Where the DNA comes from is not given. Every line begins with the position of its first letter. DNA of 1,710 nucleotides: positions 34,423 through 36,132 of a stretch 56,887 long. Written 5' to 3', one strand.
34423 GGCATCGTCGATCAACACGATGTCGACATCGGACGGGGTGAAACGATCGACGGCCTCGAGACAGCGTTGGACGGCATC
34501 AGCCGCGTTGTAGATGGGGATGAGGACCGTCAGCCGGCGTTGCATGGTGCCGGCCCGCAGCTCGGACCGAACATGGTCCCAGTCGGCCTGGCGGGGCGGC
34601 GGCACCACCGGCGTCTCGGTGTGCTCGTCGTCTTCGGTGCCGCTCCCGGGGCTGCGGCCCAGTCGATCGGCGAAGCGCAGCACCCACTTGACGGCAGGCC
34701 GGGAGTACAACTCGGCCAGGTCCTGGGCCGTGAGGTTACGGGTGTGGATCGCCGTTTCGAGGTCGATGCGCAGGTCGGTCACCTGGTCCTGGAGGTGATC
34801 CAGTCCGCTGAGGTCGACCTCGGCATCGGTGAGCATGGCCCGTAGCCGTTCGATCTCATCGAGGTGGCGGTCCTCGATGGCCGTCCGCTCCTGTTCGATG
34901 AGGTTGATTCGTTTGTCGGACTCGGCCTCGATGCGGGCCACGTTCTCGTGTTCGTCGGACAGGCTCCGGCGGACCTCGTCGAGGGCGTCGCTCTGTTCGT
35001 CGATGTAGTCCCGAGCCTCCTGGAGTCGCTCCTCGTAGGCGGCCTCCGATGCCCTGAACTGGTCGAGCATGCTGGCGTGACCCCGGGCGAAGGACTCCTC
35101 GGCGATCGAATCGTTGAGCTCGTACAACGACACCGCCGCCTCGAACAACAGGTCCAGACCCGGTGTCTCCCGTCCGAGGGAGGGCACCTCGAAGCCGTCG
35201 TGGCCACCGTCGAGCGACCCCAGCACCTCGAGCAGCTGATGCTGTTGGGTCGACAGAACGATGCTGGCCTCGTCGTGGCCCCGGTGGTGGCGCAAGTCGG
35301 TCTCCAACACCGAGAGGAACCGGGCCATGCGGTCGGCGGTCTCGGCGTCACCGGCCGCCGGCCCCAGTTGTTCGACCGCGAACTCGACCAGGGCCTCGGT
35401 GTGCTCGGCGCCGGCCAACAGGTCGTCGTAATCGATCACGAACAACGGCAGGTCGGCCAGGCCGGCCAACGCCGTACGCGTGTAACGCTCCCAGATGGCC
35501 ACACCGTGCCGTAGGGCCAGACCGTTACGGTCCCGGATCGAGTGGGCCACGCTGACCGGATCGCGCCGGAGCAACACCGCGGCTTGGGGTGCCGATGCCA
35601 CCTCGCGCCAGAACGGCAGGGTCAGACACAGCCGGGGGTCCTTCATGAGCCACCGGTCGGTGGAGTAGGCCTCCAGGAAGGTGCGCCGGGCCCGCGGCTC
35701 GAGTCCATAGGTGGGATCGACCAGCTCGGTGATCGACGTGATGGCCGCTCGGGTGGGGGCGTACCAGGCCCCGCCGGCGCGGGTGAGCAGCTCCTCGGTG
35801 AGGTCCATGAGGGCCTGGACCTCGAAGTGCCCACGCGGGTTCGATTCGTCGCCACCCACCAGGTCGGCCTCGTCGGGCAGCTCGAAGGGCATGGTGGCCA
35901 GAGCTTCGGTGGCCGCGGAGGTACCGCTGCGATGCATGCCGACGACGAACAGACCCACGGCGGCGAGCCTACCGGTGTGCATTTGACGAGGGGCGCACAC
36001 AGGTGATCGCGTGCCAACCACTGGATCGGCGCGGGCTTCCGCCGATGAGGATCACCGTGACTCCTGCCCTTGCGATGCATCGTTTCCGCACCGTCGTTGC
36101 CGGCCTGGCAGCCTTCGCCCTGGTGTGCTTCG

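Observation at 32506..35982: Sulfotransferase / coiled-coil / GT2 / GT4 fusion: a molecular-ruler polymerase with sulfate as candidate chain cap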

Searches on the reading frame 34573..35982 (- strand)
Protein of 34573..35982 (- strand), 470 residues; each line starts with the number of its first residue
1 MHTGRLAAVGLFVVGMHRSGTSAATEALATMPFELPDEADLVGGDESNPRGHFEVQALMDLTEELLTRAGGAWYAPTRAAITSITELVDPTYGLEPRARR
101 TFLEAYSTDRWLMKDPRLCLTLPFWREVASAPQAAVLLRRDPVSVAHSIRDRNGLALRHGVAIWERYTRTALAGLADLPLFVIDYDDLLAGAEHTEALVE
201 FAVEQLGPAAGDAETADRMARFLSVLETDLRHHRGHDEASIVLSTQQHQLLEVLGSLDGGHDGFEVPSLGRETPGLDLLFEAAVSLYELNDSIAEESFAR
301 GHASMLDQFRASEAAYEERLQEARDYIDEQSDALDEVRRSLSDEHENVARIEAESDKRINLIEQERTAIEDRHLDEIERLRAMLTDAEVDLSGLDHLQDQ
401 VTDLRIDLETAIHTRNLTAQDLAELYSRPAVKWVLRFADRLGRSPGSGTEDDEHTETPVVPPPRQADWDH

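Call 52: predict_structure(alignment_id=A2)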
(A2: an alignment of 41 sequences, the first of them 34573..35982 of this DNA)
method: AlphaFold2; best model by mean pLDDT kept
length: 470 residues; sequences in the alignment: 41
mean_pLDDT: 86.1   pTM: 0.69
mean pLDDT of the five models: 86.1, 85.7, 85.1, 84.4, 82.9
residues with pLDDT >= 90: 311; 70-90: 75; 50-70: 52; < 50: 32
segments of 3 or more residues with pLDDT < 50: 1-3, 392-395, 442-444, 446-465
pLDDT, mean of each block of 10 residues (from residue 1): 61 91 96 97 93 97 94 93 87 92 96 97 94 95 94 93 97 97 95 93 94 91 89 70 95 97 97 95 91 94 96 97 96 96 95 93 91 88 75 53 72 67 64 64 45 40 49
secondary structure, 60 per line:
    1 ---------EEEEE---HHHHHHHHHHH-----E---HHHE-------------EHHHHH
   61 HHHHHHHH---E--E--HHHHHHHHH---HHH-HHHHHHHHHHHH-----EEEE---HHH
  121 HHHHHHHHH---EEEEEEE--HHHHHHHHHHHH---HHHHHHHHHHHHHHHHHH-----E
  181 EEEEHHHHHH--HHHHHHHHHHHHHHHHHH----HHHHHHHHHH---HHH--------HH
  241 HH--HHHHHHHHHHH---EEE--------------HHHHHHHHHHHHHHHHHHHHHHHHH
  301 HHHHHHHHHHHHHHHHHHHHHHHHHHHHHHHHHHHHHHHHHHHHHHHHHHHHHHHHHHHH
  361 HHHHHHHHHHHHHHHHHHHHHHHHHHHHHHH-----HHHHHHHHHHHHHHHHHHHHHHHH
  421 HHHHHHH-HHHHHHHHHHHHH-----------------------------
elements in order: E10-14 H18-28 H56-68 H78-86 H94-105 E111-114 H118-129 E133-139 H142-153 H157-174 E180-184 H185-190 H193-210 H215-224 H239-242 H245-255 E259-261 H276-391 H397-427 H429-441

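Call 54: fold_search(model_id=the predicted structure, library=pdb)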
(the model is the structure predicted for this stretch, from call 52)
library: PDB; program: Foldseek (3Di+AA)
matches with E <= 10: 569; with E <= 0.001: 15
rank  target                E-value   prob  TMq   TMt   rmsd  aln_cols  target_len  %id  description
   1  4gbm                  1.7e-05  1.00  0.29  0.44  12.8       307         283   17  Sulfotransferase Domain from the Curacin Biosynthetic Pathway (released 2012-10-17)
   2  5wrj_C                3.1e-05  1.00  0.29  0.47   9.1       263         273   13  Crystal structure of human tyrosylprotein sulfotransferase-1 complexed with PAP and gastrin peptide (released 2017-09-06)
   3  3ap2_B                3.4e-05  1.00  0.30  0.44  12.4       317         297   16  Crystal structure of human tyrosylprotein sulfotransferase-2 complexed with PAP,C4 peptide, and phosphate ion (released 2011-10-26)
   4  9wwe                  4.6e-05  1.00  0.31  0.45  12.3       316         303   14  Crystal structure of human tyrosylprotein sulfotransferase 2 (TPST2) in cation-bound state (released 2025-12-31)
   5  3ap3_C                4.6e-05  1.00  0.30  0.46  14.3       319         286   15  Crystal structure of human tyrosylprotein sulfotransferase-2 complexed with PAP (released 2011-10-26)
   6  8w5z_A                5.7e-05  1.00  0.33  0.45  13.0       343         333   15  Crystal structure of tick tyrosylprotein sulfotransferase reveals the activation mechanism of tick anticoagulant prote (released 2024-04-10)
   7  4gox                  6.0e-05  1.00  0.28  0.43  11.9       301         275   17  Sulfotransferase Domain from the Synechococcus PCC 7002 Olefin Synthase (released 2012-10-17)
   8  5wrj_A                6.3e-05  1.00  0.30  0.47   9.9       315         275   15  Crystal structure of human tyrosylprotein sulfotransferase-1 complexed with PAP and gastrin peptide (released 2017-09-06)
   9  3ap3_B                7.8e-05  1.00  0.30  0.46  14.1       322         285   16  Crystal structure of human tyrosylprotein sulfotransferase-2 complexed with PAP (released 2011-10-26)
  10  3ap1_B                1.0e-04  1.00  0.31  0.45  12.2       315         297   17  Crystal structure of human tyrosylprotein sulfotransferase-2 complexed with PAP and C4 peptide (released 2011-10-26)
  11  3ap3_A                1.2e-04  1.00  0.30  0.46  13.5       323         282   15  Crystal structure of human tyrosylprotein sulfotransferase-2 complexed with PAP (released 2011-10-26)
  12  3ap3_D                1.7e-04  1.00  0.29  0.44  12.6       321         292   14  Crystal structure of human tyrosylprotein sulfotransferase-2 complexed with PAP (released 2011-10-26)
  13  3ap2_A                3.3e-04  1.00  0.31  0.45  12.2       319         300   14  Crystal structure of human tyrosylprotein sulfotransferase-2 complexed with PAP,C4 peptide, and phosphate ion (released 2011-10-26)
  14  3ap1_A                4.3e-04  1.00  0.31  0.46  12.3       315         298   16  Crystal structure of human tyrosylprotein sulfotransferase-2 complexed with PAP and C4 peptide (released 2011-10-26)
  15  5wri_A                6.2e-04  1.00  0.29  0.47   5.9       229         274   15  Crystal structure of human tyrosylprotein sulfotransferase-1 complexed with PAP and C4 peptide (released 2017-09-13)
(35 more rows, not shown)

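Call 70: find_related_loci(query=A2, collection=genome_contigs, flank=8000)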
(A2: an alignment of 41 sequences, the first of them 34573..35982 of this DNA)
Query A2 (470 aa) in genome_contigs; peptide patterns used: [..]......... (x = any residue, [..] = any of these).
600 stretches matched a pattern (row limit reached: there are more); 560 encode a relative of the query (tblastn E <= 1e-3); the best 80 are kept; 80 distinct loci.
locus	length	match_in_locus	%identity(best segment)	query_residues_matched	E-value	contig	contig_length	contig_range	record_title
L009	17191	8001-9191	39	3-441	4e-74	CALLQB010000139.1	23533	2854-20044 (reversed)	MAG: uncultured Acidimicrobiales bacterium isolate L2_Bin_METABAT__144_1 genome assembly, contig: c_000000254494, whole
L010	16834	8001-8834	39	4-286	9e-44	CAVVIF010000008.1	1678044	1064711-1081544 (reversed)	MAG: uncultured Microthrixaceae bacterium isolate MFD02840.bin.2.310 genome assembly, contig: contig_7218, whole genome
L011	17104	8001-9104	34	11-373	2e-42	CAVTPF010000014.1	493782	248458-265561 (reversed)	MAG: uncultured Acidimicrobiaceae bacterium isolate MFD03323.bin.1.143 genome assembly, contig: contig_24683, whole geno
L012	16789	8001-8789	38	9-273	5e-41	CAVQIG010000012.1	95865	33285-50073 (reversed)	MAG: uncultured delta proteobacterium isolate MFD10007.bin.2.30 genome assembly, contig: contig_25758, whole genome shot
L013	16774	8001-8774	36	11-275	5e-40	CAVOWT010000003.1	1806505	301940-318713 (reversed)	MAG: uncultured Acidimicrobiaceae bacterium isolate MFD00082.bin.2.111 genome assembly, contig: contig_3532, whole genom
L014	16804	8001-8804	36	11-282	6e-40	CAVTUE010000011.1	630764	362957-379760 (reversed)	MAG: uncultured Acidimicrobiaceae bacterium isolate MFD05377.bin.2.32 genome assembly, contig: contig_48876, whole genom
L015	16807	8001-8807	34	5-277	2e-38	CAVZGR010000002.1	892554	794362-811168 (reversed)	MAG: uncultured Acidimicrobiaceae bacterium isolate MFD04463.bin.2.18 genome assembly, contig: contig_17553, whole genom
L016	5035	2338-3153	37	11-287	1e-36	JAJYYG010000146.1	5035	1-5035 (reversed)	MAG: Actinomycetes bacterium isolate FK3.bin95 NODE_31380_length_5035_cov_2.791769, whole genome shotgun sequence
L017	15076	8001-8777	37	11-273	2e-36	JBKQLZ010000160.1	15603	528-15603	MAG: Acidimicrobiales bacterium isolate CRr3G3H3I__bin_42 CRr3G3H3I_000000182720, whole genome shotgun sequence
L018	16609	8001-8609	39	8-212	5e-35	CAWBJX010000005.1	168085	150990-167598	MAG: uncultured Acidimicrobiaceae bacterium isolate MFD03044.bin.2.82 genome assembly, contig: contig_50508, whole genom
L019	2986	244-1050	37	7-281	2e-35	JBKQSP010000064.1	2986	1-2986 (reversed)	MAG: Acidimicrobiales bacterium isolate MHr1A1B1C__bin_13 MHr1A1B1C_000000183744, whole genome shotgun sequence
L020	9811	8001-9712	36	4-272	1e-34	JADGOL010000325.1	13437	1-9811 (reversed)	MAG: Acidimicrobiales bacterium isolate Chersky_840 k127_24844621, whole genome shotgun sequence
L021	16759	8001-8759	35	13-267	2e-34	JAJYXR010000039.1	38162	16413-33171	MAG: Actinomycetes bacterium isolate FK3.bin57 NODE_2005_length_38162_cov_2.717997, whole genome shotgun sequence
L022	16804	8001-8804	35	4-277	1e-34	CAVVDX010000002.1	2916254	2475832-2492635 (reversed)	MAG: uncultured Actinomycetota bacterium isolate MFD02248.bin.2.4 genome assembly, contig: contig_5697, whole genome sho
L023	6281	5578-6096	41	16-190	2e-34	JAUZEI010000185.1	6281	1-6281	MAG: Actinomycetota bacterium isolate BP_119 scaffold_3372563, whole genome shotgun sequence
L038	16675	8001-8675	29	7-240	4e-28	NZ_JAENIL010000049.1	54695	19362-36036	Pelagicoccus mobilis strain KCTC 13126 scaffold_49_54696, whole genome shotgun sequence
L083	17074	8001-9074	27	2-367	4e-22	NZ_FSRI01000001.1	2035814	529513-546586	Salinivibrio sp. ES.052, whole genome shotgun sequence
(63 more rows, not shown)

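Call 78: search_solved_structures(query=A2, max_evalue=1, show_alignments=3)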
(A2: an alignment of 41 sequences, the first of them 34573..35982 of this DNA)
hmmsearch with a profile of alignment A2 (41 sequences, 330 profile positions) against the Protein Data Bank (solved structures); distinct sequences matched with E-value up to 1: 28.
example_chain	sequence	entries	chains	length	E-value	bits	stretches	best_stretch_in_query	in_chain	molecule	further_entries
8w5z_A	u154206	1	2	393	9.1e-05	25.6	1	102-206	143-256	Protein-tyrosine sulfotransferase (Fragment)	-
1cjm_A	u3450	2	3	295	0.00014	25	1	126-211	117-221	PROTEIN (ARYL SULFOTRANSFERASE) | Monoamine-sulfating phenol sulfotransferase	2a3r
4gbm_A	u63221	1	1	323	0.00029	23.9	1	127-204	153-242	CurM Sulfotransferase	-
4gox_A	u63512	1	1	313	0.00048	23.2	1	128-204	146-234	Polyketide synthase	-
4eec_A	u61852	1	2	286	0.0059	19.6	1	166-229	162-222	StaL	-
2ov8_A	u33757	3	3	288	0.0061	19.6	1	166-229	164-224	StaL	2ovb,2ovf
2z6v_A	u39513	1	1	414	0.013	18.5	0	84-227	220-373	Putative uncharacterized protein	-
1z29_A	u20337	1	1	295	0.027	17.4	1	157-211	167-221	Phenol-sulfating phenol sulfotransferase 2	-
1x8j_A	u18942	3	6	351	0.033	17.2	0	164-215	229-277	retinol dehydratase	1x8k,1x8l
1z28_A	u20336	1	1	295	0.038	17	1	158-209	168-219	Phenol-sulfating phenol sulfotransferase 1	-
4gra_A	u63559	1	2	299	0.039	16.9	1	158-208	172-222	Sulfotransferase 1A1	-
1ls6_A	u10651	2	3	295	0.049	16.6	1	158-208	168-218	aryl sulfotransferase | Sulfotransferase 1A1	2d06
3u3j_A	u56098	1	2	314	0.055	16.4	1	158-208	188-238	Sulfotransferase 1A1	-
3u3k_A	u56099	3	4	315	0.056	16.4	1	158-208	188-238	Sulfotransferase 1A1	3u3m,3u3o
3u3r_A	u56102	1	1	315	0.059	16.3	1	158-207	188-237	Sulfotransferase 1A1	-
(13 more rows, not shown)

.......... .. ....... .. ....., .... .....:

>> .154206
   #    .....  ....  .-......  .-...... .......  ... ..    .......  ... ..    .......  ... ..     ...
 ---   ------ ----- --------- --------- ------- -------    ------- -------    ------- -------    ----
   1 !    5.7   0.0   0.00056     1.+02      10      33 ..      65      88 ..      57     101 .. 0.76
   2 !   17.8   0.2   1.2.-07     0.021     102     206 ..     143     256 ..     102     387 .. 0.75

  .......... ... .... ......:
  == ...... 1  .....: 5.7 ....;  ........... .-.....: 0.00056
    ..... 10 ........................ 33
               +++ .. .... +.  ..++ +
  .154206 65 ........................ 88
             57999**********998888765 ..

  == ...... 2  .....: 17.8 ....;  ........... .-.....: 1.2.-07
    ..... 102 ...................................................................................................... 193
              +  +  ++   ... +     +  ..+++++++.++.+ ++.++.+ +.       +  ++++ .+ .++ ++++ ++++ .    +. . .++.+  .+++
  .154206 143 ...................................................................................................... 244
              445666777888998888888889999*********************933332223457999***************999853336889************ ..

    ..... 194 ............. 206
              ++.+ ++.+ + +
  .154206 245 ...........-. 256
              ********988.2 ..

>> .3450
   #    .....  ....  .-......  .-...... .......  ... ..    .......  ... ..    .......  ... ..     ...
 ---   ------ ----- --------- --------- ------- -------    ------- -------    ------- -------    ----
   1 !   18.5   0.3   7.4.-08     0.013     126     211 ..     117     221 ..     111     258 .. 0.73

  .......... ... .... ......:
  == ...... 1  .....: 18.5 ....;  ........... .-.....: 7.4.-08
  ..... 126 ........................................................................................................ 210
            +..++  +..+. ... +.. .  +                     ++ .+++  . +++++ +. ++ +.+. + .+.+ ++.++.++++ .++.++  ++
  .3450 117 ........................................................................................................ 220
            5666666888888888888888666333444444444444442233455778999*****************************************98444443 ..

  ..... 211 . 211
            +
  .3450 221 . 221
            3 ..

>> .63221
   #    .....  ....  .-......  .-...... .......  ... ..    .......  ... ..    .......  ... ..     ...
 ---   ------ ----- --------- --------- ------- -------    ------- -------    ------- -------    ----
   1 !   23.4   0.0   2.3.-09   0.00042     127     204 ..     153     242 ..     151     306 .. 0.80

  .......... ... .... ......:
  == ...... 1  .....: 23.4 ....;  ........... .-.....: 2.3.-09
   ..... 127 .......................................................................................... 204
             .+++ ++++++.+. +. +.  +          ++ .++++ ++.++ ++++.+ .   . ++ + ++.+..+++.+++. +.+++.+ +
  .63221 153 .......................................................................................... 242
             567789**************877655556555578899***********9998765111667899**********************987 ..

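Call 82: search_protein_families(library=pfam, proteins=[L038:5850-6647:+, L038:6625-8007:+, L038:7983-10043:+, L038:10047-11288:+, L038:11282-12862:+, L083:3708-5675:+, L083:5834-7186:+, L083:7155-7922:+, L083:7926-11102:+, L083:11701-12528:+], max_evalue=0.001)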
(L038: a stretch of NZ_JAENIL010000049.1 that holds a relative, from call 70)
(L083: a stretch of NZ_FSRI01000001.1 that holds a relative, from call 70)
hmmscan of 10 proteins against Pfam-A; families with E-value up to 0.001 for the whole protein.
L038:5850-6647:+ (266 aa): 2 families
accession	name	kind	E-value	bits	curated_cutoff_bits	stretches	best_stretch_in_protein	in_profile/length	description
PF01061.29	ABC2_membrane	-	4.8e-26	92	26.9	1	19-226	7-210/211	ABC-2 type transporter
PF12698.13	ABC2_membrane_3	-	1.5e-06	28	31.6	1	62-251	154-345/347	ABC-2 family transporter protein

L038:6625-8007:+ (461 aa): 2 families
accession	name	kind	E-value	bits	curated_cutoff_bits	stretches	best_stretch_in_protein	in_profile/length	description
PF14524.12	Wzt_C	-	2.7e-21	76.5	30.4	1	320-450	9-141/143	Wzt C-terminal domain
PF00005.33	ABC_tran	-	7.8e-21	75.5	25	1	68-200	1-136/137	ABC transporter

L038:7983-10043:+ (687 aa): 2 families
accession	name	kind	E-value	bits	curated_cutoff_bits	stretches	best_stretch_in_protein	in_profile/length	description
PF13469.12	Sulfotransfer_3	-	1e-05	26.3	27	1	11-198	2-210/216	Sulfotransferase family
PF19220.6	Rod_CreS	-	0.00015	21.3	100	1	417-497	239-316/359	Crescentin, rod domain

L038:10047-11288:+ (414 aa): 5 families
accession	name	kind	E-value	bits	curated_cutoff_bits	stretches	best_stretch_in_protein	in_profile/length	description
PF00534.26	Glycos_transf_1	-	2e-29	102.8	26.4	1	218-391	4-170/172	Glycosyl transferases group 1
PF13692.12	Glyco_trans_1_4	-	6.7e-25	88.4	27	1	230-375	2-142/142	Glycosyl transferases group 1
PF13439.12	Glyco_transf_4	-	3.9e-10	40.4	28.5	1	43-200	3-164/170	Glycosyltransferase Family 4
PF13524.12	Glyco_trans_1_2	-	5.3e-06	26.9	25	1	257-400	15-139/144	Glycosyl transferase-like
PF13579.12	Glyco_trans_4_4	-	1.5e-05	25.8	29.7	1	77-184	35-140/158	Glycosyl transferase 4-like domain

L038:11282-12862:+ (527 aa): 3 families
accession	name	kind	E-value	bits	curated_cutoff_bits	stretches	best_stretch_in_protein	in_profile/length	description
PF00535.33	Glycos_transf_2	-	3e-07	31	23.3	1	45-143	43-134/168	Glycosyl transferase family 2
PF13692.12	Glyco_trans_1_4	-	6.5e-05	23.7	27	1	420-465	68-113/142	Glycosyl transferases group 1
PF00534.26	Glycos_transf_1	-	0.00018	21.6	26.4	1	421-465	85-129/172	Glycosyl transferases group 1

L083:3708-5675:+ (656 aa): 0 families

L083:5834-7186:+ (451 aa): 5 families
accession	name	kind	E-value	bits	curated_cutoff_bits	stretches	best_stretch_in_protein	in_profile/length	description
PF14524.12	Wzt_C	-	4.2e-24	85.6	30.4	1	290-427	4-143/143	Wzt C-terminal domain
PF00005.33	ABC_tran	-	5.1e-24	85.9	25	1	42-174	1-136/137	ABC transporter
PF13476.12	AAA_23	-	4.9e-05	24.5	27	1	42-75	12-42/201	AAA domain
PF13555.12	AAA_29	-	8.7e-05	22.6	27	1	43-80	15-50/61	P-loop containing region of AAA domain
PF02463.25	SMC_N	-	0.00012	22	40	0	43-76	16-48/220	RecF/RecN/SMC N terminal domain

L083:7155-7922:+ (256 aa): 2 families
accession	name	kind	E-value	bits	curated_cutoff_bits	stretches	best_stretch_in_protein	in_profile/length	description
PF13469.12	Sulfotransfer_3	-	2e-16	61.4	27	1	60-209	86-213/216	Sulfotransferase family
PF00685.33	Sulfotransfer_1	-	4.1e-10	39.9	22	1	12-209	3-182/255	Sulfotransferase domain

L083:7926-11102:+ (1059 aa): 4 families
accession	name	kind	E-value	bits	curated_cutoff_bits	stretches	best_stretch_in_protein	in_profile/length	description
PF00535.33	Glycos_transf_2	-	9.1e-52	175.8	23.3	2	525-686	1-167/168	Glycosyl transferase family 2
PF13641.12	Glyco_tranf_2_3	-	7.7e-20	72.3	27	1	784-1006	3-216/230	Glycosyltransferase like family 2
PF10111.15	Glyco_tranf_2_2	-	3.5e-16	60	27.3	2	525-710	1-204/276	Glycosyltransferase like family 2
PF06160.17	EzrA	-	0.00011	21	39.6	1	298-418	311-429/557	Septation ring formation regulator, EzrA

L083:11701-12528:+ (276 aa): 1 family
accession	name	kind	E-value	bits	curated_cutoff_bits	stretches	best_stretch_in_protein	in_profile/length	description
PF01370.27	Epimerase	-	7.9e-05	22.6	20.9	1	80-169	91-191/240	NAD dependent epimerase/dehydratase family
